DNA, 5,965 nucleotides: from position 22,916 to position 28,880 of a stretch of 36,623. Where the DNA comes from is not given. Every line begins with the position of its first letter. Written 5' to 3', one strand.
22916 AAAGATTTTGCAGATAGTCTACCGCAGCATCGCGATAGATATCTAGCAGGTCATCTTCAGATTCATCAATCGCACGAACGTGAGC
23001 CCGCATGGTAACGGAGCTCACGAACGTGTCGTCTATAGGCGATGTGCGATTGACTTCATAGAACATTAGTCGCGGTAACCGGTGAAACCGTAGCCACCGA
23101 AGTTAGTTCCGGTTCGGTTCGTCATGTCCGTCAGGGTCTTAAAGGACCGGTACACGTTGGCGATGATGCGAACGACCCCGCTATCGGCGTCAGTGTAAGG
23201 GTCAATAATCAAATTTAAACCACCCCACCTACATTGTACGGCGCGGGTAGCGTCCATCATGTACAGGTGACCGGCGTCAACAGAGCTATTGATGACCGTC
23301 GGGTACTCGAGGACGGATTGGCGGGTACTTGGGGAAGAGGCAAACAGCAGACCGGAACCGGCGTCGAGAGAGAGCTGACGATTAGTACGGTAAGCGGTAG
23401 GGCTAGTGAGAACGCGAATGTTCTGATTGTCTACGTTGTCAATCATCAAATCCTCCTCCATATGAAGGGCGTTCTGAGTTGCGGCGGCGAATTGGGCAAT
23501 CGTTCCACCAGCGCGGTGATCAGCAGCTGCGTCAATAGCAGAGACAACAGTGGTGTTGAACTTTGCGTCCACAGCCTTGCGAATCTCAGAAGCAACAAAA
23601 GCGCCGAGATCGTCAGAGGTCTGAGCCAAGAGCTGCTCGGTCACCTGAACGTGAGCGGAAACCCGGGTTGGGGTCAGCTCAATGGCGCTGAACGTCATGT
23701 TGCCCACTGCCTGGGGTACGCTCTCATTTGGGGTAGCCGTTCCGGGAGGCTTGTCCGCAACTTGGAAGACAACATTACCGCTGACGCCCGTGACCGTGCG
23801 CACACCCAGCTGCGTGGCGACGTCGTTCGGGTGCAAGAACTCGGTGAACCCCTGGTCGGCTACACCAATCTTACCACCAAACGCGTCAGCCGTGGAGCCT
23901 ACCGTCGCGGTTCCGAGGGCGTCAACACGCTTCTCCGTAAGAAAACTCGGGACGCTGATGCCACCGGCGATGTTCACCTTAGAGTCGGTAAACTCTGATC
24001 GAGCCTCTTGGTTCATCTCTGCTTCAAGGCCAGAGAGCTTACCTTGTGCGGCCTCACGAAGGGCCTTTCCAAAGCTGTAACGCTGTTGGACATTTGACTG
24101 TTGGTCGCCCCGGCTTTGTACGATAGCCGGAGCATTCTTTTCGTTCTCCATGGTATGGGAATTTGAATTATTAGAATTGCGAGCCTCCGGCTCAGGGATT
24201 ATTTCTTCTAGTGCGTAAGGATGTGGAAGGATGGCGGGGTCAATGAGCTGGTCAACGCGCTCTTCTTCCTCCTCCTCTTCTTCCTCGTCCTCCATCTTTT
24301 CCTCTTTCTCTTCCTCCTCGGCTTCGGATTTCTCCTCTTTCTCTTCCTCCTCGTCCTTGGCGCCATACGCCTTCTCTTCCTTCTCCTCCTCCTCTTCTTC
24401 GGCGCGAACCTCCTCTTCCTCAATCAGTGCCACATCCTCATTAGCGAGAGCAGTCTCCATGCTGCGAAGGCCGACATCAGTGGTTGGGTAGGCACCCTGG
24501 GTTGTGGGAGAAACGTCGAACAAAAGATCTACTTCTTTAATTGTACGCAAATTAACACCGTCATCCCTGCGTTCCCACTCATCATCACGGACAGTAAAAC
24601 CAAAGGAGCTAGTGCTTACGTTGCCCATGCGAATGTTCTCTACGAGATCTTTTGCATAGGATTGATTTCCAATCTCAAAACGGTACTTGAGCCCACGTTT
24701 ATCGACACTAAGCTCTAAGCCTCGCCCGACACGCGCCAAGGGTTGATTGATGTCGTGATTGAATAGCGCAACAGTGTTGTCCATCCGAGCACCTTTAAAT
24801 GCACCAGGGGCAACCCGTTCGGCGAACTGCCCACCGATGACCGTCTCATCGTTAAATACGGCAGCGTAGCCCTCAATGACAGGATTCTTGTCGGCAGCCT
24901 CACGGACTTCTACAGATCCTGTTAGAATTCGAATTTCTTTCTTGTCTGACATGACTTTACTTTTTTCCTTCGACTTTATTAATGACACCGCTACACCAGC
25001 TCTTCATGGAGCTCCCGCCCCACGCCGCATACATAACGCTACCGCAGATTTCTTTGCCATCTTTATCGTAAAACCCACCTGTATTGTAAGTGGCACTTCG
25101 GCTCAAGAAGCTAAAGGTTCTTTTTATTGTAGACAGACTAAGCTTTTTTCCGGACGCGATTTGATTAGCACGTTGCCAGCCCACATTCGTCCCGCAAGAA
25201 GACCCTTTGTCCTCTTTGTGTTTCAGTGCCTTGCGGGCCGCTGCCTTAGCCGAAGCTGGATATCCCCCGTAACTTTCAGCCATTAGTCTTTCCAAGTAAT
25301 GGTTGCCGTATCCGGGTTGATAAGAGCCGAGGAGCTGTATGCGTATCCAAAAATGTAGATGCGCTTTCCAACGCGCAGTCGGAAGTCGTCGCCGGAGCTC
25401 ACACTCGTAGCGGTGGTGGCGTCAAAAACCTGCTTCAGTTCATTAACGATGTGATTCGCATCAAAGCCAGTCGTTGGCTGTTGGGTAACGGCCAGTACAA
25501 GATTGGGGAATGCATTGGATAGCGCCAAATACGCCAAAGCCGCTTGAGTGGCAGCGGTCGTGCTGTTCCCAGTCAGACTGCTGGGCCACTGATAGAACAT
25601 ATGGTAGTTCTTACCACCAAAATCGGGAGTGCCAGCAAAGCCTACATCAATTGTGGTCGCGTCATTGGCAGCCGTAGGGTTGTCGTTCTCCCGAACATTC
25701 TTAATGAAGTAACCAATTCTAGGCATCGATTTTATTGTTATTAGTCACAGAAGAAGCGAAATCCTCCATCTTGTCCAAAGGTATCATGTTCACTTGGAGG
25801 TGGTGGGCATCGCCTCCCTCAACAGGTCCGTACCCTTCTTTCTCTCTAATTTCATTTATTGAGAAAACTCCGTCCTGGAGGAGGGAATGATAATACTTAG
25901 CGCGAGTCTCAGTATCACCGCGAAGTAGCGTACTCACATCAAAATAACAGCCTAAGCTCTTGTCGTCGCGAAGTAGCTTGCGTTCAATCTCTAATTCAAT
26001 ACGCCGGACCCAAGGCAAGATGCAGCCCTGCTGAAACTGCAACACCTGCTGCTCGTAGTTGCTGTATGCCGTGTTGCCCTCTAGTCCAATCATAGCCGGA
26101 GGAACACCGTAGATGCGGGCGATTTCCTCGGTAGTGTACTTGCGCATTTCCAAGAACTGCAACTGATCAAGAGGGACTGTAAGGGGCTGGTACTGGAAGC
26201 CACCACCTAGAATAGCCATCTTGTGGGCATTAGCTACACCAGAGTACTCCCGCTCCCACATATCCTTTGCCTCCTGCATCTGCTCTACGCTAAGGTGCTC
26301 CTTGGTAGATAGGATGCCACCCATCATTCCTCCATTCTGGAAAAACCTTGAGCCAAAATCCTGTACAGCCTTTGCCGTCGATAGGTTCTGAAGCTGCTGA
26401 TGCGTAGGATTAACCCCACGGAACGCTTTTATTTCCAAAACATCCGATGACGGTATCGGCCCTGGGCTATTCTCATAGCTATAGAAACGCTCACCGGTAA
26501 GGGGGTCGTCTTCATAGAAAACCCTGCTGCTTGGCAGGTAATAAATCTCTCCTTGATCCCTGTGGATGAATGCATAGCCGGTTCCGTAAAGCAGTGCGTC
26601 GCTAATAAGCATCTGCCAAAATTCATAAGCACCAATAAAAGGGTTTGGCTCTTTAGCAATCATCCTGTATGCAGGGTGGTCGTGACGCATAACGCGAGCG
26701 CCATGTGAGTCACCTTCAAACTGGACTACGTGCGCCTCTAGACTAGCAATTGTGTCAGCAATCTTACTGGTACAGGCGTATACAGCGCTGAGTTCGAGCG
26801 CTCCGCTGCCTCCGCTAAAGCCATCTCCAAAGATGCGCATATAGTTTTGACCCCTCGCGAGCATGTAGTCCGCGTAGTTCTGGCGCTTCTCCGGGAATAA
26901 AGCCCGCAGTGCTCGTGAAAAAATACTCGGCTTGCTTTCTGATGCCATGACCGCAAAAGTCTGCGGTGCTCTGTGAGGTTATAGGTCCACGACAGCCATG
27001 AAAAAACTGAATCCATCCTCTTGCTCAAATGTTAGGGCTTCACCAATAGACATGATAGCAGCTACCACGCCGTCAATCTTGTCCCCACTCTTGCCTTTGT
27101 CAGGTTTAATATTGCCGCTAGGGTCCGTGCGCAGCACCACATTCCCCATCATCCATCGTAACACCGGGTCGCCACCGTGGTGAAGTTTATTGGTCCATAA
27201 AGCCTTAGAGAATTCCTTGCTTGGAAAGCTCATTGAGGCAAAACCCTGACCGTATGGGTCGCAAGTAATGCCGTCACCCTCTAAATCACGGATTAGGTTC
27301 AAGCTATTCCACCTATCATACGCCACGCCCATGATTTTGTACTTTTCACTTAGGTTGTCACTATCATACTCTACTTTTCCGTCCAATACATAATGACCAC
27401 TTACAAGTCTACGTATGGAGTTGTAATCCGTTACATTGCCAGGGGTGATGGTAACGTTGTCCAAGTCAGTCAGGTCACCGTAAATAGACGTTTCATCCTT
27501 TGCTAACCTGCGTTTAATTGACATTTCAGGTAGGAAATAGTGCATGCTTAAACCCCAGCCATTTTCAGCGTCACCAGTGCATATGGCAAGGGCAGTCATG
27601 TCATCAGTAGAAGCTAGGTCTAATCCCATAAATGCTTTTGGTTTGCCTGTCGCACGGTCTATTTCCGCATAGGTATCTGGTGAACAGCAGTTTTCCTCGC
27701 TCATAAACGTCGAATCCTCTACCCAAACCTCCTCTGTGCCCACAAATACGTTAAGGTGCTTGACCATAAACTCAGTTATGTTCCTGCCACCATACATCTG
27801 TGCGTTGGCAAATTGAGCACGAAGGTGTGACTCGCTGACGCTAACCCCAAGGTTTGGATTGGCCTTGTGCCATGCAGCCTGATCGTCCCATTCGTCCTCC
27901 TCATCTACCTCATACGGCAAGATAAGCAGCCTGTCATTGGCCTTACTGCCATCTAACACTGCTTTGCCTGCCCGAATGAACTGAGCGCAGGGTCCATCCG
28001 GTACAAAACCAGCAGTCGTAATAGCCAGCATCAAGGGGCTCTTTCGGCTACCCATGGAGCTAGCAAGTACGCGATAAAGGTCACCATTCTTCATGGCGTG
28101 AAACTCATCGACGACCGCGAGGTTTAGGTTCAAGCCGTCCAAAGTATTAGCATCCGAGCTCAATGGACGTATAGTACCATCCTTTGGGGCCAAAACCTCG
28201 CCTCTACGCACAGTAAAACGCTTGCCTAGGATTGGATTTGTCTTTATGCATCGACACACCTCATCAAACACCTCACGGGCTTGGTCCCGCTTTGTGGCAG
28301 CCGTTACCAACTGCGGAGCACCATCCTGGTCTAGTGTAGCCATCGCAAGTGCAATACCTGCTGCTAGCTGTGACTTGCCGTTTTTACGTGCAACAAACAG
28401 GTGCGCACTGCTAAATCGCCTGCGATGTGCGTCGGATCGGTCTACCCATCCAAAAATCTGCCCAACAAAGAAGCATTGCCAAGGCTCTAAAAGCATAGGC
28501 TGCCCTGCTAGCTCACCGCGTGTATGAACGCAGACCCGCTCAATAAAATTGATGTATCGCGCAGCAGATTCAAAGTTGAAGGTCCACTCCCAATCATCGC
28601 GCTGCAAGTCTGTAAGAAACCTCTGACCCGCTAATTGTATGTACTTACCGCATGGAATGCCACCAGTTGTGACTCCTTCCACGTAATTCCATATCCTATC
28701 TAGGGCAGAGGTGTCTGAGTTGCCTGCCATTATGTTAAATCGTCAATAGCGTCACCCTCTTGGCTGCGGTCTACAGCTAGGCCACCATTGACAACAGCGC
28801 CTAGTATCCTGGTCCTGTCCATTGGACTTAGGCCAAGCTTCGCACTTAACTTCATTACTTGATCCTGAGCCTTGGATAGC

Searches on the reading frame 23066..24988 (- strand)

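Call 69: search_protein_families(library=phrogs, proteins=[window:23066-24988:-], max_evalue=0.00001)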
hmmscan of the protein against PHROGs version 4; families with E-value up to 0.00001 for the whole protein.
window:23066-24988:- (640 aa): 10 families
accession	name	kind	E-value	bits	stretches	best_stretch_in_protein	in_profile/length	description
phrog_80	-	head and packaging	2.8e-52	179.8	1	8-244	208-420/607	head maturation protease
phrog_617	-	head and packaging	2.5e-39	136.7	1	57-611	45-605/626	major head protein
phrog_9644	-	head and packaging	6.6e-25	89.1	1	10-177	138-310/341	head maturation protease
phrog_2263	-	head and packaging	1.2e-22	81.6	1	29-491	32-402/551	major head protein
phrog_7053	-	head and packaging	1e-15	59.1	1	18-199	17-214/390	head maturation protease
phrog_13042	-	head and packaging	4e-14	53.5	1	13-179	2-178/386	major head protein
phrog_37668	-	head and packaging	9.5e-12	45.7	1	21-199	5-190/313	head maturation protease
phrog_3244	-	head and packaging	2.3e-11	44.9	1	8-241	5-248/326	head maturation protease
phrog_36211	-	head and packaging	2.4e-11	44.3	1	44-195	30-184/378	head maturation protease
phrog_10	-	head and packaging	1.5e-10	41.7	0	33-171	19-160/752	major head protein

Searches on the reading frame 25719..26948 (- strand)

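Call 69: search_protein_families(library=phrogs, proteins=[window:25719-26948:-], max_evalue=0.00001)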
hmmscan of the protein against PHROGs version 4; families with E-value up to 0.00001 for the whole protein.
window:25719-26948:- (409 aa): 6 families
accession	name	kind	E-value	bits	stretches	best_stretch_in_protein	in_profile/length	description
phrog_12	-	head and packaging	2.8e-105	354.7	1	40-405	78-447/646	portal protein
phrog_2662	-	head and packaging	3.3e-67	228.6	1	52-386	66-418/717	portal protein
phrog_5929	-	head and packaging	8.2e-62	209.5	1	193-405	2-216/228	portal protein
phrog_11323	-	unknown function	8.5e-27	94.8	1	292-408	7-126/130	-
phrog_2271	-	head and packaging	5.5e-26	91.5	1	191-391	203-401/859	portal protein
phrog_21454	-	unknown function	7.5e-19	69.1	1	220-387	9-174/320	-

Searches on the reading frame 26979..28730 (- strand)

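Call 69: search_protein_families(library=phrogs, proteins=[window:26979-28730:-], max_evalue=0.00001)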
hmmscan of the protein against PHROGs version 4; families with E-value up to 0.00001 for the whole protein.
window:26979-28730:- (583 aa): 6 families
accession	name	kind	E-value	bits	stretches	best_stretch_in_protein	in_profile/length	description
phrog_9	-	head and packaging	1.3e-143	481.7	1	20-574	172-672/812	terminase large subunit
phrog_2699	-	head and packaging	6.5e-69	233.2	1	254-573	4-302/315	terminase large subunit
phrog_4914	-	head and packaging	2.1e-41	142.9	1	9-203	7-211/213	terminase large subunit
phrog_10517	-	head and packaging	2.4e-35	123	1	10-162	34-185/207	terminase large subunit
phrog_7331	-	head and packaging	5.2e-24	85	1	492-572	19-99/113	terminase large subunit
phrog_2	-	head and packaging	2.6e-14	54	1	96-560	275-590/807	terminase large subunit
